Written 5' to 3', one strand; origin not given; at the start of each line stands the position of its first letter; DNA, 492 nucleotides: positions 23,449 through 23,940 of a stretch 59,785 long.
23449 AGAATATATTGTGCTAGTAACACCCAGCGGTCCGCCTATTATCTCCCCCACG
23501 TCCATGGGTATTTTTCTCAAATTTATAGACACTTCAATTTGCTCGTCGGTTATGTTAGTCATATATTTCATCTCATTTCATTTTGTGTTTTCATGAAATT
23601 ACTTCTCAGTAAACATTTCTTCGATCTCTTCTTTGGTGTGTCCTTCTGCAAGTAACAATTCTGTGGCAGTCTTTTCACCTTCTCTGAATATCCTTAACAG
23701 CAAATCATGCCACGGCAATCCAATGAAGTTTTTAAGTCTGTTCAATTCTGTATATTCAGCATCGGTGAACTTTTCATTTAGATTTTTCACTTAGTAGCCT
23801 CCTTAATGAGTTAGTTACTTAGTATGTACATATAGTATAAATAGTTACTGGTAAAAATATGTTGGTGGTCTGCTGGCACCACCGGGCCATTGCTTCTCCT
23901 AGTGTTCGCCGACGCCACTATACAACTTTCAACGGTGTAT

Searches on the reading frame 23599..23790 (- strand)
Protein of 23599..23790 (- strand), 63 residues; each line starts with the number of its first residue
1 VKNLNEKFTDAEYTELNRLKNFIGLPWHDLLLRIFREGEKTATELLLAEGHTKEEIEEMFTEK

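Call 12: search_protein_families(library=phrogs, proteins=[window:23599-23790:-], max_evalue=0.01)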
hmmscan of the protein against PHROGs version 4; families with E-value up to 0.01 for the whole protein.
window:23599-23790:- (63 aa): 0 families

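Call 32: find_homologous_proteins(query=window:23599-23790:-)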
Query window:23599-23790:- (63 aa): 16 proteins with E <= 0.001 among 16 candidates.
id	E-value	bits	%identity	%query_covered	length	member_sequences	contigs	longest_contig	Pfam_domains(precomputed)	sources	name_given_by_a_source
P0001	7.4e-34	131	100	100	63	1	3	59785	-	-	-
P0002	2.7e-32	126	97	100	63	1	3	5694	-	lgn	-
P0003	1.5e-29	118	90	100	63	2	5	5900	-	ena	-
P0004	2.0e-27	111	87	97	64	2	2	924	-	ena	-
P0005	2.1e-27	111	83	100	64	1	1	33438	-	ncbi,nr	ncbi:hypothetical protein GQ473_00340 [archaeon]|nr:hypothetical protein [archaeon]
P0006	5.7e-27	110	89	100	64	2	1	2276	-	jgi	-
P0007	1.6e-26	108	83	100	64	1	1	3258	-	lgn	-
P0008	1.1e-25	106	82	95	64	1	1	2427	-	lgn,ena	-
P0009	2.3e-25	105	82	95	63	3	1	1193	-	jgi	-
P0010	2.9e-25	104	80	97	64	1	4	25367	-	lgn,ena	-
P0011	5.0e-25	104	80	95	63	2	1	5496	-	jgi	-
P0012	8.1e-25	103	80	95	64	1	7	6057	-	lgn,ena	-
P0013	1.2e-24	102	83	95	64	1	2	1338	-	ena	-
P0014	1.4e-24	102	79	97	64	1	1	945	-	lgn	-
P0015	2.4e-23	98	76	100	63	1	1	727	-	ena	-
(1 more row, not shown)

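Call 33: find_encoding_contigs(protein=P0002, flank=4000, max_places=4)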
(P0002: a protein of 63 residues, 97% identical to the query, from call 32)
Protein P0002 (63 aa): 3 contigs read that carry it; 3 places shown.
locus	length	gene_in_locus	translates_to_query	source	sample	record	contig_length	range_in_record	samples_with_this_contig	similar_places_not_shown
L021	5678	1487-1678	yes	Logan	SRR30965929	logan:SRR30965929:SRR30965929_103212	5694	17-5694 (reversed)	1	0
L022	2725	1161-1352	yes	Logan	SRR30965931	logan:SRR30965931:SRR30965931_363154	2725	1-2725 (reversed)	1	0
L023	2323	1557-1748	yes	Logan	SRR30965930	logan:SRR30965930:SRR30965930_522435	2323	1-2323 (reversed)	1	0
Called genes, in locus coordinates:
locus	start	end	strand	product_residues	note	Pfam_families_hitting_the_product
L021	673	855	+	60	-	-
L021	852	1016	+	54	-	-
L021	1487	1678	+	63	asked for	-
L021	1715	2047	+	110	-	-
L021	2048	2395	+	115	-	-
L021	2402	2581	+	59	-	-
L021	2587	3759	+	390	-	PF03837:RecT (weak)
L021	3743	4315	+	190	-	-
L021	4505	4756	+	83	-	-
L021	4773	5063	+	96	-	-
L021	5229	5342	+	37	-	-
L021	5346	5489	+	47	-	-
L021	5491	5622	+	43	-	-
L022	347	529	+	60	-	-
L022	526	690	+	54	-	-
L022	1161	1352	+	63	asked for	-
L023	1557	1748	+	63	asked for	-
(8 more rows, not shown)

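Call 34: find_encoding_contigs(protein=P0003, flank=4000, max_places=5)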
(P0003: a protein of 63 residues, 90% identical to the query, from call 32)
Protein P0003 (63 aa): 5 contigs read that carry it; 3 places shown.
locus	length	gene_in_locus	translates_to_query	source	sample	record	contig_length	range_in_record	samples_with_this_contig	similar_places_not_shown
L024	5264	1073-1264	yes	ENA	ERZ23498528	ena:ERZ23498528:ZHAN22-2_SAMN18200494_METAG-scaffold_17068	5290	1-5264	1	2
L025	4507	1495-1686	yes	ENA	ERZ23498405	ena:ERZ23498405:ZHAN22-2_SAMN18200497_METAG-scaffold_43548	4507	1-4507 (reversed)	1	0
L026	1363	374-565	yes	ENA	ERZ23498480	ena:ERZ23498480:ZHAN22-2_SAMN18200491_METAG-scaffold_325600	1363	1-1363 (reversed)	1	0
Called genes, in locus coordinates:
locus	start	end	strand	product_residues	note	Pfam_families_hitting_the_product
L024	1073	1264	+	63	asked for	-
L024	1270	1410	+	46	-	-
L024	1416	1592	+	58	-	-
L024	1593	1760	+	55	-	-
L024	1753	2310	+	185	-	-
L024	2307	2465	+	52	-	-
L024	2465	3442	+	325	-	PF03837:RecT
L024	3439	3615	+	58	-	-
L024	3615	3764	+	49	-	-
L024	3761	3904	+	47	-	-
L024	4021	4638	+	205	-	-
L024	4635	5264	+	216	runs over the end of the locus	PF02732:ERCC4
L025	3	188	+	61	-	?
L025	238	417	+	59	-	-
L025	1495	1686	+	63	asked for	-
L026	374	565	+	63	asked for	-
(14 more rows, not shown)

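Call 35: find_encoding_contigs(protein=P0005, flank=4000, max_places=3)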
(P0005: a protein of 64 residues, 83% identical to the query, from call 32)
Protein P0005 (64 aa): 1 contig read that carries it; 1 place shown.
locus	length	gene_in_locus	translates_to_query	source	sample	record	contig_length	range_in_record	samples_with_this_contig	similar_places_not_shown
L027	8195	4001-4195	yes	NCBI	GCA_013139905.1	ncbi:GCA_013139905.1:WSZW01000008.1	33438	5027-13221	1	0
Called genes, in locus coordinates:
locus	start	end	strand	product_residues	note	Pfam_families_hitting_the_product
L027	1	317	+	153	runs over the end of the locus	-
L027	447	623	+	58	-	-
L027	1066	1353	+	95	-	-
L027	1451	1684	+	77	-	-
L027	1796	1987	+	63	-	-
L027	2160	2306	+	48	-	-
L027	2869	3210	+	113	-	PF13597:NRDD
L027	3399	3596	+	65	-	-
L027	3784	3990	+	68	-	-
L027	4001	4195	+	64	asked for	-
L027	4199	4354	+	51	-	-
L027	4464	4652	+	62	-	-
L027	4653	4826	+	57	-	-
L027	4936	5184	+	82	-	-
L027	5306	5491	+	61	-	-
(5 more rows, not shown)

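Call 36: find_encoding_contigs(protein=P0010, flank=4000, max_places=4)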
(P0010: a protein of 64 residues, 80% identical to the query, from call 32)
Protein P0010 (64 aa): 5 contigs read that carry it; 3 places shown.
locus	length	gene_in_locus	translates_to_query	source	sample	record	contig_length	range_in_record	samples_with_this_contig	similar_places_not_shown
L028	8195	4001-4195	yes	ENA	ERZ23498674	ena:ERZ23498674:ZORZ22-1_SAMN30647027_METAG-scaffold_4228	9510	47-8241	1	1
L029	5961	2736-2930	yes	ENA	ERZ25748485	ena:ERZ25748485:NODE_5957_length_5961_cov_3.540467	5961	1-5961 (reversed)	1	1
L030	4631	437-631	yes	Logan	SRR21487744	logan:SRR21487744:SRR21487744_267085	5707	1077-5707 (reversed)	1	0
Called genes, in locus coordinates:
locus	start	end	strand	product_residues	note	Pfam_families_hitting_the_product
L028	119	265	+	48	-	-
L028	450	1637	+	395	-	PF12323:HTH_OrfB_IS605, PF01385:OrfB_IS605, PF07282:Cas12f1-like_TNB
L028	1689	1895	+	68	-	-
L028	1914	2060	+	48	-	-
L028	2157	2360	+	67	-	-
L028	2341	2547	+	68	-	-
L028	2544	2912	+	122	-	-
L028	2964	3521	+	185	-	-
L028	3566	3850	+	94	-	-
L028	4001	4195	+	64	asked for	-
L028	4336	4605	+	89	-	-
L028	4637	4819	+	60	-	-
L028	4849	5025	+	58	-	-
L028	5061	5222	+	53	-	-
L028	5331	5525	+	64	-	-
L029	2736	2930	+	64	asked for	-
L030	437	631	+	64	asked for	-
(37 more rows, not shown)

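Call 42: find_encoding_contigs(protein=P0012, flank=3000, max_places=7)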
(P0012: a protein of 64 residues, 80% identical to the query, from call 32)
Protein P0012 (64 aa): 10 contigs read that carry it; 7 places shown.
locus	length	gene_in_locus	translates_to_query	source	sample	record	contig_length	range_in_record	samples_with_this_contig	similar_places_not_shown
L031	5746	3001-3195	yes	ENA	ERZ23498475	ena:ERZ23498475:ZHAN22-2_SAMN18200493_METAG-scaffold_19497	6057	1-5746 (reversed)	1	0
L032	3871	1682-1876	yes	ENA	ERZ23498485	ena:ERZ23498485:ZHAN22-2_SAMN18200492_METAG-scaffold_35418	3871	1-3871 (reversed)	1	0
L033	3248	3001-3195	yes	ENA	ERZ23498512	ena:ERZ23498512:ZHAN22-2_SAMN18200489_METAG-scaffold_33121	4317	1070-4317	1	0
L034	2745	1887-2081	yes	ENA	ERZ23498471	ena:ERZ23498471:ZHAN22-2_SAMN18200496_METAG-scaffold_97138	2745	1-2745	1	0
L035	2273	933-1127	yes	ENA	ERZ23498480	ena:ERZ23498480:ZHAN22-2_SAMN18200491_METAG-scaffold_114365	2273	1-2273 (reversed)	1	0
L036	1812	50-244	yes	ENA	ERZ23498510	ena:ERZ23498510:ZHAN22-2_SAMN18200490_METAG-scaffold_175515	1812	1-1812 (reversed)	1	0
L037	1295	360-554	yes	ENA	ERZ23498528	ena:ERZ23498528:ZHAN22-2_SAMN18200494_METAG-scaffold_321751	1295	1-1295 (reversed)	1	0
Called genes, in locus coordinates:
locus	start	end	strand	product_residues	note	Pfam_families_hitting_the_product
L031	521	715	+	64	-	-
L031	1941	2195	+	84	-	-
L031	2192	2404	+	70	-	-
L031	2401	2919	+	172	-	-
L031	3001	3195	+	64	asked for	-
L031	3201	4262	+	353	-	-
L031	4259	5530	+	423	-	PF13175:AAA_15 (faint), PF13476:AAA_23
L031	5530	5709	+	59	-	-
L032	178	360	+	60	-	-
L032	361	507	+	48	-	-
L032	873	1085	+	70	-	-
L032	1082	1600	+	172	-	-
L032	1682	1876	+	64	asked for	-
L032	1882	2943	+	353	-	-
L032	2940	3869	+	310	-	?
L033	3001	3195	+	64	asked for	-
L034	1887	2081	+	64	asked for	-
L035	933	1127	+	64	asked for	-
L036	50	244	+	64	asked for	-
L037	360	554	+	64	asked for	-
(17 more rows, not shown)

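Call 43: find_encoding_contigs(protein=P0011, flank=3000, max_places=3)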
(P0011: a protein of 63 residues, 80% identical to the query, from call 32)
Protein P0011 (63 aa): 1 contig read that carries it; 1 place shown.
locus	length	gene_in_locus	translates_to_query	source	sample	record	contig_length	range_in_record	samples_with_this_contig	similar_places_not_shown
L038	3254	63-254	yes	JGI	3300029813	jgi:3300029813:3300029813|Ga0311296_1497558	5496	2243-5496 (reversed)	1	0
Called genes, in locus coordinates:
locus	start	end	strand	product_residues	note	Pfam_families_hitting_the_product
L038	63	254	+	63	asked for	-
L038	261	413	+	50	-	-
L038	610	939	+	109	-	-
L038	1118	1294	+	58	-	-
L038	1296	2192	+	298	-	PF02732:ERCC4 (weak)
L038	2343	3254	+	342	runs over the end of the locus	PF01555:N6_N4_Mtase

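Call 44: find_encoding_contigs(protein=P0007, flank=3000, max_places=3)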
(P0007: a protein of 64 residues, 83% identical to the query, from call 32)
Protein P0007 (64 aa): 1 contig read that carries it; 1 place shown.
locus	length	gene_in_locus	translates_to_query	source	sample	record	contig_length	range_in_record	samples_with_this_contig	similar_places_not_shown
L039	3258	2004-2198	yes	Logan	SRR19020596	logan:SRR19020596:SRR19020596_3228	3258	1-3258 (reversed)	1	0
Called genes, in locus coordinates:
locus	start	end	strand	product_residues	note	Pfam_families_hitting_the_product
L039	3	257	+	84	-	?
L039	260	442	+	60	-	-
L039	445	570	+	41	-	-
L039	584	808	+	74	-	-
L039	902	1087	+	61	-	-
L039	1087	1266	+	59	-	-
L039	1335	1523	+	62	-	-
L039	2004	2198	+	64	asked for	-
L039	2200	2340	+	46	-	-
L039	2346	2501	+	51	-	-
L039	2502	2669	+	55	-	-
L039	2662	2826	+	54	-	-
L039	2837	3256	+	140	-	?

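Call 45: find_encoding_contigs(protein=P0008, flank=3000, max_places=3)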
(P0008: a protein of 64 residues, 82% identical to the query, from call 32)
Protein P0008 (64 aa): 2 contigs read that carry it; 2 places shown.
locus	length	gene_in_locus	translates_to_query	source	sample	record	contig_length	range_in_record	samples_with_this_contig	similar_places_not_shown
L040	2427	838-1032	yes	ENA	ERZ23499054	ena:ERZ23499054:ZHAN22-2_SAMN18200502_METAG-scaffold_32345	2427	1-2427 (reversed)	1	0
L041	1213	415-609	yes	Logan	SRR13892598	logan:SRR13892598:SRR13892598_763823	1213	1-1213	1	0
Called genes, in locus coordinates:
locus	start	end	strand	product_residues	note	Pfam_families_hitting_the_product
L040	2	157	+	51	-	?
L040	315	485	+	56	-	-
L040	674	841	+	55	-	-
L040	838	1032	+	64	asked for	-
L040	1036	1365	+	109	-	-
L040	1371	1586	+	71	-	-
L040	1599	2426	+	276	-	?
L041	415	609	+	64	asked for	-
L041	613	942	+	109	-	-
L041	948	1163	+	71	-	-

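Call 100: search_protein_families(library=pfam, proteins=[window:23599-23790:-], max_evalue=0.1)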
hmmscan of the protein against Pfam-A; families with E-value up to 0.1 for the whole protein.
window:23599-23790:- (63 aa): 2 families
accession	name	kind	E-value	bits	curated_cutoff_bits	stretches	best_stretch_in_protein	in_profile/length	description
PF20912.2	RPC3_helical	-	0.049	14.5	27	0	44-62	14-35/64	DNA-directed RNA polymerase III subunit RPC3, helical hairpin domain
PF18679.7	HTH_57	-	0.086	13.6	29.1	1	30-63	32-65/112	ThcOx helix turn helix domain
